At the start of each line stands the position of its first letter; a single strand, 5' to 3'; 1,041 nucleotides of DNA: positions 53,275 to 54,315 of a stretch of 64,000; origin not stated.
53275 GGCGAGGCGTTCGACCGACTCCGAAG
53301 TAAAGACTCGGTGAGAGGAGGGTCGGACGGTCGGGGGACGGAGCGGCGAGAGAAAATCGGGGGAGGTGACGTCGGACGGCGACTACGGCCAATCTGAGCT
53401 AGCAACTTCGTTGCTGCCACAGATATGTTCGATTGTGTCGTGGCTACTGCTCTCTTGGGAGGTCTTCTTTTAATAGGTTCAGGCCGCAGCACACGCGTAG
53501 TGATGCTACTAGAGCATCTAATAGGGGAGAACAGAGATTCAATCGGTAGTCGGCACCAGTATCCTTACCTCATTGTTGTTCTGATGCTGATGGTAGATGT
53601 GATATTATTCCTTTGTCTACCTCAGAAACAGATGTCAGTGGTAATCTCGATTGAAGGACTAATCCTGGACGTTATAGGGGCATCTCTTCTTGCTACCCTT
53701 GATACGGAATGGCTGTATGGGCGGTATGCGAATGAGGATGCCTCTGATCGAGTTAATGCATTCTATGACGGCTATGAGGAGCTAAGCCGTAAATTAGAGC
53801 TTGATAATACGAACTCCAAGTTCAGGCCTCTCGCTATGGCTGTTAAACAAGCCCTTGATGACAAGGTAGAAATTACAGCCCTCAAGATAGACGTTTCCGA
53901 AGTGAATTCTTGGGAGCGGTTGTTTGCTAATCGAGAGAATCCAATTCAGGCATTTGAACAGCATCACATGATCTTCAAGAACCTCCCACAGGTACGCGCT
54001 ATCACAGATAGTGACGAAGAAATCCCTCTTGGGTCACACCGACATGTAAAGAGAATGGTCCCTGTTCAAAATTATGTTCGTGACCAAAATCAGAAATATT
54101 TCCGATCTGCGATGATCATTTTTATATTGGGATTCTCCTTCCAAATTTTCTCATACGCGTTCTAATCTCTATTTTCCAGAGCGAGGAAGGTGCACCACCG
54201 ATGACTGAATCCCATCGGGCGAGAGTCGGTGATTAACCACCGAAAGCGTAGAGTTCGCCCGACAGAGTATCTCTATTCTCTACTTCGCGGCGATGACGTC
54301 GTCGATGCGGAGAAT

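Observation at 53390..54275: Low-GC (~45%) island beside the thermosome gene encoding an orphan multi-TM protein of non-halophilic composition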

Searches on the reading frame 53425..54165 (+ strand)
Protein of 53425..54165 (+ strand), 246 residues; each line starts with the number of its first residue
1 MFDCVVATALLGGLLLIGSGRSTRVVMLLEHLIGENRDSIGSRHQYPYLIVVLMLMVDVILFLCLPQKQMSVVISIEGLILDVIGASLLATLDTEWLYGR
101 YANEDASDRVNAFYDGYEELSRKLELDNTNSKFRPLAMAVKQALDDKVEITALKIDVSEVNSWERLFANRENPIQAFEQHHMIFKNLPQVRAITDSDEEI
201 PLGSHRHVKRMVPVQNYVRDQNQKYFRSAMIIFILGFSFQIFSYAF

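Call 4: search_protein_families(library=pfam, proteins=[window:53425-54165:+], max_evalue=0.1)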
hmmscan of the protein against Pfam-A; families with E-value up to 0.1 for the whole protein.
window:53425-54165:+ (246 aa): 1 family
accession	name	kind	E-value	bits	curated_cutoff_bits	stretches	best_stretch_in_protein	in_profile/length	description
PF03564.21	DUF1759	-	0.075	13.5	25.4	0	102-149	87-136/148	Protein of unknown function (DUF1759)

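Call 6: search_protein_families(library=padloc, proteins=[window:53425-54165:+], max_evalue=1)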
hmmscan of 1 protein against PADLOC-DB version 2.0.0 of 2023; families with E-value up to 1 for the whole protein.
window:53425-54165:+ (246 aa): 0 families

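Call 7: search_protein_families(library=phrogs, proteins=[window:53425-54165:+], max_evalue=1)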
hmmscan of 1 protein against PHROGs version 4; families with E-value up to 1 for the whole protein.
window:53425-54165:+ (246 aa): 2 families
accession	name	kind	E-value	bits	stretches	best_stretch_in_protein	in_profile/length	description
phrog_37232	-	unknown function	0.13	13.3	1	43-68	29-54/56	-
phrog_21677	-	unknown function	0.15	12.9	1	108-130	4-26/74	-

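Call 8: find_homologous_proteins(query=window:53425-54165:+, max_evalue=0.01)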
Query window:53425-54165:+ (246 aa): 1 proteins with E <= 0.01 among 1563 candidates.
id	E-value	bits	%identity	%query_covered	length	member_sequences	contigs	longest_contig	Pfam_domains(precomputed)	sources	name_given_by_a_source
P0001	3.4e-110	385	100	72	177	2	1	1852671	-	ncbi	ncbi:hypothetical protein [Halopelagius fulvigenes]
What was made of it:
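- On Strict ORFan (taxonomically restricted gene with no homologue): The word-index search found only the protein itself (call 8).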

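Call 9: find_encoding_contigs(protein=window:53425-54165:+, flank=10000, max_places=10)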
Protein window:53425-54165:+ (246 aa): 1 contig read that carries it; 1 place shown.
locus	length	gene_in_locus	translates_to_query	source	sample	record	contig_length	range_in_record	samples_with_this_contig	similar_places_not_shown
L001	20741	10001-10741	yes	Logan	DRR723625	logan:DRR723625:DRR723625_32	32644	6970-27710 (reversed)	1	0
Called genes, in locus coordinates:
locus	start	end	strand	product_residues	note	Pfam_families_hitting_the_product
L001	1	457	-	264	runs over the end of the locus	PF01791:DeoC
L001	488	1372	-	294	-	PF00290:Trp_syntA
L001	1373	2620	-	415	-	PF00291:PALP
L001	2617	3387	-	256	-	PF00218:IGPS, PF01070:FMN_dh (weak)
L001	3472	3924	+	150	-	PF01035:DNA_binding_1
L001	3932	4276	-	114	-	-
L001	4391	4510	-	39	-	-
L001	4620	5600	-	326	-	PF02517:Rce1-like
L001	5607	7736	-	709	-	PF06068:TIP49 (faint), PF07728:AAA_5 (faint), PF00493:MCM (faint), PF01078:Mg_chelatase, PF13654:AAA_32 (weak), PF00158:Sigma54_activat, PF05362:Lon_C, PF13541:ChlI, +3 more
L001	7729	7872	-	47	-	-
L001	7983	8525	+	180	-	PF01467:CTP_transf_like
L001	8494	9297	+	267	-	PF01887:SAM_HAT_N, PF20257:SAM_HAT_C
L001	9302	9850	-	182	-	PF13302:Acetyltransf_3 (weak), PF00583:Acetyltransf_1, PF13673:Acetyltransf_10, PF13508:Acetyltransf_7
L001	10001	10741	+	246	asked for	-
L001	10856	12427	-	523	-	PF00118:Cpn60_TCP1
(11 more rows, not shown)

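Call 21: search_protein_representatives(protein=window:53425-54165:+)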
Query: 246 residues. Proteins with E-value up to 0.001 (for the whole library): 6; up to 1e-10: 4; up to 1e-30: 1. The best 6 are listed.
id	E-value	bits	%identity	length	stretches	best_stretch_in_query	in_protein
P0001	1.1e-110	385.1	100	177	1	70-246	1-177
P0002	1.2e-28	116.6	33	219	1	38-245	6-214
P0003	2.6e-27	112.3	32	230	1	33-244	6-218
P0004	1.0e-21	93.9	33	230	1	40-245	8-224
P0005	3.8e-08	49.6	32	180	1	84-245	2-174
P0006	1.1e-04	38.2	35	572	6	148-185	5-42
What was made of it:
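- On Strict ORFan (taxonomically restricted gene with no homologue): The exhaustive phmmer search found four homologues with E from 1e-28 to 4e-8 (call 21).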

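Call 25: find_encoding_contigs(protein=P0002, flank=8000, max_places=6)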
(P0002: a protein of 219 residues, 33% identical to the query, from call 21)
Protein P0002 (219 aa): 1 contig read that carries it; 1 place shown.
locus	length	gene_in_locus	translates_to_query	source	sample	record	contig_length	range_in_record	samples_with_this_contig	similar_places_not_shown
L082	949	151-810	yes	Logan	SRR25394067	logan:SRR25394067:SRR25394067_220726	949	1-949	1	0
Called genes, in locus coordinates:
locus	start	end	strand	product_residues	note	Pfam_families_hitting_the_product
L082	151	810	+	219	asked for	-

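Call 26: find_encoding_contigs(protein=P0003, flank=8000, max_places=6)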
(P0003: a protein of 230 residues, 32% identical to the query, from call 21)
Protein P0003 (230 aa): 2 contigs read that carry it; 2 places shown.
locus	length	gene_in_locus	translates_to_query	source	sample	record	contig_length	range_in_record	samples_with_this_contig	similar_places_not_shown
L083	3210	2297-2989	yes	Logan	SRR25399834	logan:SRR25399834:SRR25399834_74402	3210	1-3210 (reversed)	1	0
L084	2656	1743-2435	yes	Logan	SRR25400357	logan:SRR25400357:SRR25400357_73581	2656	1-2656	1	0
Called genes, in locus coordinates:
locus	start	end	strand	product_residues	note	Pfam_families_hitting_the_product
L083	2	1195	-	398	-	?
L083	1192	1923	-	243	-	-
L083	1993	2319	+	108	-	PF01402:RHH_1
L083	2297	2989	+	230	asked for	-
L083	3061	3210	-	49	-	?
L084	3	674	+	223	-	?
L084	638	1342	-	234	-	-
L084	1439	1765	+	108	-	PF01402:RHH_1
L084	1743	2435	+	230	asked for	-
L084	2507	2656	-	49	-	?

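Call 27: find_encoding_contigs(protein=P0004, flank=8000, max_places=6)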
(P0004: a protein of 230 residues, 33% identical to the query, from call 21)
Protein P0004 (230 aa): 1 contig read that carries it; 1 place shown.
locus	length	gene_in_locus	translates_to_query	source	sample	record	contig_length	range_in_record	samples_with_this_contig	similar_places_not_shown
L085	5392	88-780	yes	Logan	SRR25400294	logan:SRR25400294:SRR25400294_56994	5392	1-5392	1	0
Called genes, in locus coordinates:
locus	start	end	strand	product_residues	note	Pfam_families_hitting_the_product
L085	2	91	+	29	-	?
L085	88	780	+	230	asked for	-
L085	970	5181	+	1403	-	-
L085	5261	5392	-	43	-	?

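Call 29: find_encoding_contigs(protein=P0005, flank=8000, max_places=6)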
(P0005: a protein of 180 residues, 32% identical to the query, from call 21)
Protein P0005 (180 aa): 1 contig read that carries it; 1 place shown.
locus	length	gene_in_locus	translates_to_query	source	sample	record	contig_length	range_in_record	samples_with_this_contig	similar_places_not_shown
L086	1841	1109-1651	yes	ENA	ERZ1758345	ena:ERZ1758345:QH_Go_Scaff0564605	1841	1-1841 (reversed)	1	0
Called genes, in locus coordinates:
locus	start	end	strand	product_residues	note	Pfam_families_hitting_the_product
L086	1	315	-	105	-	?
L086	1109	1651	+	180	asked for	-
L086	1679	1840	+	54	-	?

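Call 32: find_homologous_proteins(query=A1, max_evalue=0.01)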
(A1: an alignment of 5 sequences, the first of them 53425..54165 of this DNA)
Query A1 (5 sequences) (246 aa, profile of the alignment): 3 proteins with E <= 0.01 among 8000 candidates.
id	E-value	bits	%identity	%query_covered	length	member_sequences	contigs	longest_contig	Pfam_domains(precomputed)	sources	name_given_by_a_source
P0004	3.9e-99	349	32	83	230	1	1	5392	-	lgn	-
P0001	3.9e-76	273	100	72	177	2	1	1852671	-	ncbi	ncbi:hypothetical protein [Halopelagius fulvigenes]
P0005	7.2e-72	259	29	66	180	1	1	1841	-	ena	-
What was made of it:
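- The family is too small for any statistical association (calls 21, 32).
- Tried and rejected: The word-index profile search added none (call 32).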

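Call 33: find_related_loci(query=A1, collection=viral_contigs, flank=8000)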
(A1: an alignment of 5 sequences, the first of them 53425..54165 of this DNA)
Query A1 (246 aa) in viral_contigs; peptide patterns used: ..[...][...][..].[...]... (x = any residue, [..] = any of these).
19 stretches matched a pattern, but none encodes a relative of the query by tblastn (E <= 1e-3).

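Call 35: search_dna_similar(query=window:53425-54165:+, collection=plasmids, mode=protein, max_evalue=0.01)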
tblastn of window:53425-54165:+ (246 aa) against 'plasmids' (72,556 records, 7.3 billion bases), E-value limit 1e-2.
No match.

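Call 36: search_dna_similar(query=window:53425-54165:+, collection=phages, mode=protein, max_evalue=0.01)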
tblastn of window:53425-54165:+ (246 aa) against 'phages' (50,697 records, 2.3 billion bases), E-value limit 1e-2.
No match.
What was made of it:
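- On Viral (halovirus) structural or membrane protein: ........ tblastn gave none (call 36).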

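Call 38: find_related_loci(query=A2, collection=metagenome_contigs, flank=10000)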
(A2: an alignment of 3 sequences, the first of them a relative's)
Query A2 (230 aa) in metagenome_contigs; peptide patterns used: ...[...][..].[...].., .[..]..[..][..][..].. (x = any residue, [..] = any of these).
108 stretches matched a pattern, but none encodes a relative of the query by tblastn (E <= 1e-3).

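Call 40: search_protein_families(library=pfam, proteins=[L085:970-5181:+, L083:2-1195:-, L083:1192-1923:-, L083:1993-2319:+, L086:1-315:-, P0002, P0003, P0004], max_evalue=0.01)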
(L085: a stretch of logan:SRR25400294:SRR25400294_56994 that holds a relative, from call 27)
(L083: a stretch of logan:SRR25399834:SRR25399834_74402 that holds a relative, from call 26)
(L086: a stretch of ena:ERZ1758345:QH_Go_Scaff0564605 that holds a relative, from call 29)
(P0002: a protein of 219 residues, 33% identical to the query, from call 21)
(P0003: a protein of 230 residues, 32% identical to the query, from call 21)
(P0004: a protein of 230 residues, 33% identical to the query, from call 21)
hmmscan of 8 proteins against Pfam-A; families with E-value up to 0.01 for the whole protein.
L085:970-5181:+ (1403 aa): 2 families
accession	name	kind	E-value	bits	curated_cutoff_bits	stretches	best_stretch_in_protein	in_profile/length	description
PF13401.12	AAA_22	-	0.00011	22.9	27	1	346-427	5-91/130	AAA domain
PF01695.23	IstB_IS21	-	0.0074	16.2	24.1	0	343-377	89-123/238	IstB-like ATP binding protein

L083:2-1195:- (398 aa): 1 family
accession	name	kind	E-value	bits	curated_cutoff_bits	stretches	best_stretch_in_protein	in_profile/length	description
PF08275.17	DNAG_N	-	1.1e-05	26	26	1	102-178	12-91/128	DNA primase catalytic core, N-terminal domain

L083:1192-1923:- (243 aa): 0 families

L083:1993-2319:+ (108 aa): 7 families
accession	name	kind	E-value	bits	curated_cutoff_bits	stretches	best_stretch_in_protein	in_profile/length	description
PF01402.27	RHH_1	-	1.4e-07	31.7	20.5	1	5-38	3-36/39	Ribbon-helix-helix protein, copG family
PF12441.14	CopG_antitoxin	-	8.7e-05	23.6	28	1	5-37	46-78/79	CopG antitoxin of type II toxin-antitoxin system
PF07878.17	RHH_5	-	0.00027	21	26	1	8-30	8-30/43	CopG-like RHH_1 or ribbon-helix-helix domain, RHH_5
PF14942.11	Muted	-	0.0014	19.2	26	1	12-96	25-110/146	Organelle biogenesis, Muted-like protein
PF02183.23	HALZ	-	0.0029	18.2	28.1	1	39-60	19-40/43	Homeobox associated leucine zipper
PF25764.1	KIF21A_4th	-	0.0067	16.5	33.1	1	5-85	36-105/183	KIF21A-like domain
PF15960.10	DUF4763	-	0.0074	16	30.1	1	34-82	87-135/236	Domain of unknown function (DUF4763)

L086:1-315:- (105 aa): 0 families

P0002 (219 aa): 0 families

P0003 (230 aa): 0 families

P0004 (230 aa): 0 families
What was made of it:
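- On Type II toxin-antitoxin pair (RHH antitoxin): An overlapping RHH gene is present only for homologue L083 (calls 26, 40).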

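Call 41: search_protein_families(library=padloc, proteins=[L085:970-5181:+, L083:2-1195:-, L083:1192-1923:-, L083:1993-2319:+, P0002, P0003, P0004, P0005], max_evalue=0.01)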
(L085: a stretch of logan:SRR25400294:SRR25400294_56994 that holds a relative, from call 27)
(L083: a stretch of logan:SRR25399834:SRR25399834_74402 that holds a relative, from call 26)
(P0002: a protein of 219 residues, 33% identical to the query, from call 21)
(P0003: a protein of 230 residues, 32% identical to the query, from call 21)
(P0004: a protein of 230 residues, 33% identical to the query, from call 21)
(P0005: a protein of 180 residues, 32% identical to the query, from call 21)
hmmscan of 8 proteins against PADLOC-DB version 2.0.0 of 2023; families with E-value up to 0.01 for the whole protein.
L085:970-5181:+ (1403 aa): 7 families
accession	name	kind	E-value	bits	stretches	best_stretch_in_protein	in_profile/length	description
PDLC02164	Avs2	-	0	1417.5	2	3-1014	2-1001/1504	-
PDLC02162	Avs2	-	3.6e-280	931.1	1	4-1395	2-1371/1379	-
PDLC02165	Avs2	-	2.2e-210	699.7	2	164-1014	30-891/1375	-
PDLC02163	Avs2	-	4.2e-203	675.6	2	150-1010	213-1084/1576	-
PDLC02161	Avs2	-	5.8e-203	675.2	2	6-957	2-959/1499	-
PDLC02166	Avs2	-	9.1e-168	558.3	2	1-971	1-955/1498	-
PDLC02422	PprDinG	-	0.0043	13.2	1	184-397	63-244/930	-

L083:2-1195:- (398 aa): 1 family
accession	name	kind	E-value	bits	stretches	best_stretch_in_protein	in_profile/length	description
PDLC03800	RTasDnaG-like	-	2e-10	38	1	104-347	175-373/550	DRT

L083:1192-1923:- (243 aa): 0 families

L083:1993-2319:+ (108 aa): 0 families

P0002 (219 aa): 0 families

P0003 (230 aa): 0 families

P0004 (230 aa): 0 families

P0005 (180 aa): 0 families
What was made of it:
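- On Known anti-phage defence proteins (PADLOC-DB v2): No hits for the window protein at E <= 1 and none for four homologues at E <= 0.01 (calls 6, 41).
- On Defence island cargo (guilt by association): One of three informative contexts has Avs2 (call 41).
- Closest known: Defence-island accessory genes next to Avs2. Different: The family is not in PADLOC (calls 6, 41).
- The L083 context looks like a replication and regulation module: a DnaG-like primase and an RHH gene (calls 40, 41). No defence-library hit (calls 6, 41).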

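Call 50: predict_structure(alignment_id=A1)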
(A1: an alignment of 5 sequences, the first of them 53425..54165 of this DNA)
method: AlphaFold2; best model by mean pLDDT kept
length: 246 residues; sequences in the alignment: 5
mean_pLDDT: 65.5   pTM: 0.53
mean pLDDT of the five models: 65.5, 64.8, 64.1, 63.9, 62.5
residues with pLDDT >= 90: 0; 70-90: 134; 50-70: 54; < 50: 58
segments of 3 or more residues with pLDDT < 50: 1-41, 159-161, 175-184
pLDDT, mean of each block of 10 residues (from residue 1): 35 34 35 39 55 61 65 78 80 72 78 83 82 80 74 71 50 49 58 83 75 69 77 79 76
secondary structure, 60 per line:
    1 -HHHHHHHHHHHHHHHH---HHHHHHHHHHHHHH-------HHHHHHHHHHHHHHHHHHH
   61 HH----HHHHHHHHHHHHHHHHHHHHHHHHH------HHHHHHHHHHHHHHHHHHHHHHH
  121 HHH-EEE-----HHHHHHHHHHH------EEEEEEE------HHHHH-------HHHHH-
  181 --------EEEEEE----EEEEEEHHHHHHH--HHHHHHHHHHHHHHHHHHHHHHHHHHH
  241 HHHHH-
elements in order: H2-17 H21-34 H42-62 H67-91 H98-123 E125-127 H133-143 E150-156 H163-167 H175-179 E189-194 E199-204 H205-211 H214-245
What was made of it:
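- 53503..54165 (+): Probable true coding sequence (220 aa from ATG 53503, or 221 aa from GTG 53500): three-TM membrane protein. AlphaFold pLDDT is below 40 for residues 1-41 (call 50).
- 53695..54105 (+): Soluble domain of about 135 aa, predicted cytoplasmic: a long helix plus a small alpha/beta unit. AlphaFold secondary structure, pLDDT 70-83 for most of it (call 50).
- The structural model has only moderate confidence (pLDDT 65.5 from five sequences; call 50).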

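Call 54: fold_search(model_id=the predicted structure, library=pdb)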
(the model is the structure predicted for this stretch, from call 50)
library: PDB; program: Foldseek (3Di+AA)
matches with E <= 10: 99; with E <= 0.001: 0
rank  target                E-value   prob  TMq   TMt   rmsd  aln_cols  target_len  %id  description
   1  8aaf_a                4.9e-01  0.06  0.14  0.06  16.7       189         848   12  Yeast RQC complex in state G (released 2023-03-08)
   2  6xky_A                7.1e-01  0.06  0.14  0.13  19.5       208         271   10  Caulobacter crescentus FljK filament, straightened (released 2020-12-23)
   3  8uxn_A                7.5e-01  0.06  0.14  0.13  19.3       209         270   10  Caulobacter crescentus FljM flagellar filament (symmetrized) (released 2024-06-26)
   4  9gy4_Z                7.5e-01  0.06  0.15  0.07  16.6       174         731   14  60S ribosomal subunit in complex with E3-UFM1 ligase and RQC machinery components NEMF and LTN1 (Composite map) (released 2025-05-14)
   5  8uxk_A                9.5e-01  0.06  0.15  0.14  19.6       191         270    8  Caulobacter crescentus FljL flagellar filament (asymmetrical) (released 2024-08-28)
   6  9cef_A                9.5e-01  0.05  0.15  0.14  24.9       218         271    7  Caulobacter crescentus FljN flagellar filament (symmetrized) (released 2024-08-28)
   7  4zl4_A                1.1e+00  0.04  0.10  0.07  16.6       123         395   14  Plasmepsin V from Plasmodium vivax bound to a transition state mimetic (WEHI-842) (released 2015-07-15)
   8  8uxj_A                1.1e+00  0.04  0.15  0.14  24.8       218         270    8  Caulobacter crescentus FljK flagellar filament (asymmetrical) (released 2024-06-26)
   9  9ddl                  1.3e+00  0.14  0.12  0.15   8.4        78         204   19  Glutathione transferase sigma class from Taenia solium 1.3 (released 2025-06-11)
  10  3o6q_C                1.4e+00  0.03  0.12  0.16  16.2       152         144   13  The Structure of SpoIISA and SpoIISB, a Toxin - Antitoxin System (released 2010-12-08)
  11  6ch2_E                1.7e+00  0.08  0.19  0.28  20.0       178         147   10  Crystal structure of the cytoplasmic domain of FlhA and FliT-FliD complex (released 2018-05-16)
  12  7pkt_F                2.6e+00  0.08  0.11  0.19   9.9        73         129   15  Large subunit of the Chlamydomonas reinhardtii mitoribosome (released 2022-06-15)
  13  8cvi_D                2.6e+00  0.03  0.16  0.15  15.8       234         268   10  Cryo-EM structure of the supercoiled EPEC H6 flagellar filament core Curly I waveform (released 2022-09-07)
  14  6yj4_S                2.8e+00  0.06  0.10  0.24  10.7        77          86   18  Structure of Yarrowia lipolytica complex I at 2.7 A (released 2020-08-12)
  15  3j9t_M                3.0e+00  0.03  0.16  0.18  19.6       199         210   10  Yeast V-ATPase state 1 (released 2015-05-13)
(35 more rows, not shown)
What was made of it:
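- On SpoIISA-like membrane toxin: Foldseek hit 3o6q_C has E = 1.4 and probability 0.03 (call 54).
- Tried and rejected: Foldseek against PDB gave nothing below E = 0.49 (call 54).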

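Call 55: search_solved_structures(query=A1, max_evalue=1)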
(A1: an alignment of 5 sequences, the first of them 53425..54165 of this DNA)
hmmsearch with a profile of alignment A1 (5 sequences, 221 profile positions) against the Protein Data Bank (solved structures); distinct sequences matched with E-value up to 1: 0.
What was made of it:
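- On SpoIISA-like membrane toxin: PDB profile search gave 0 hits at E <= 1 (call 55).
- Tried and rejected: PDB sequence profile search: none (call 55).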
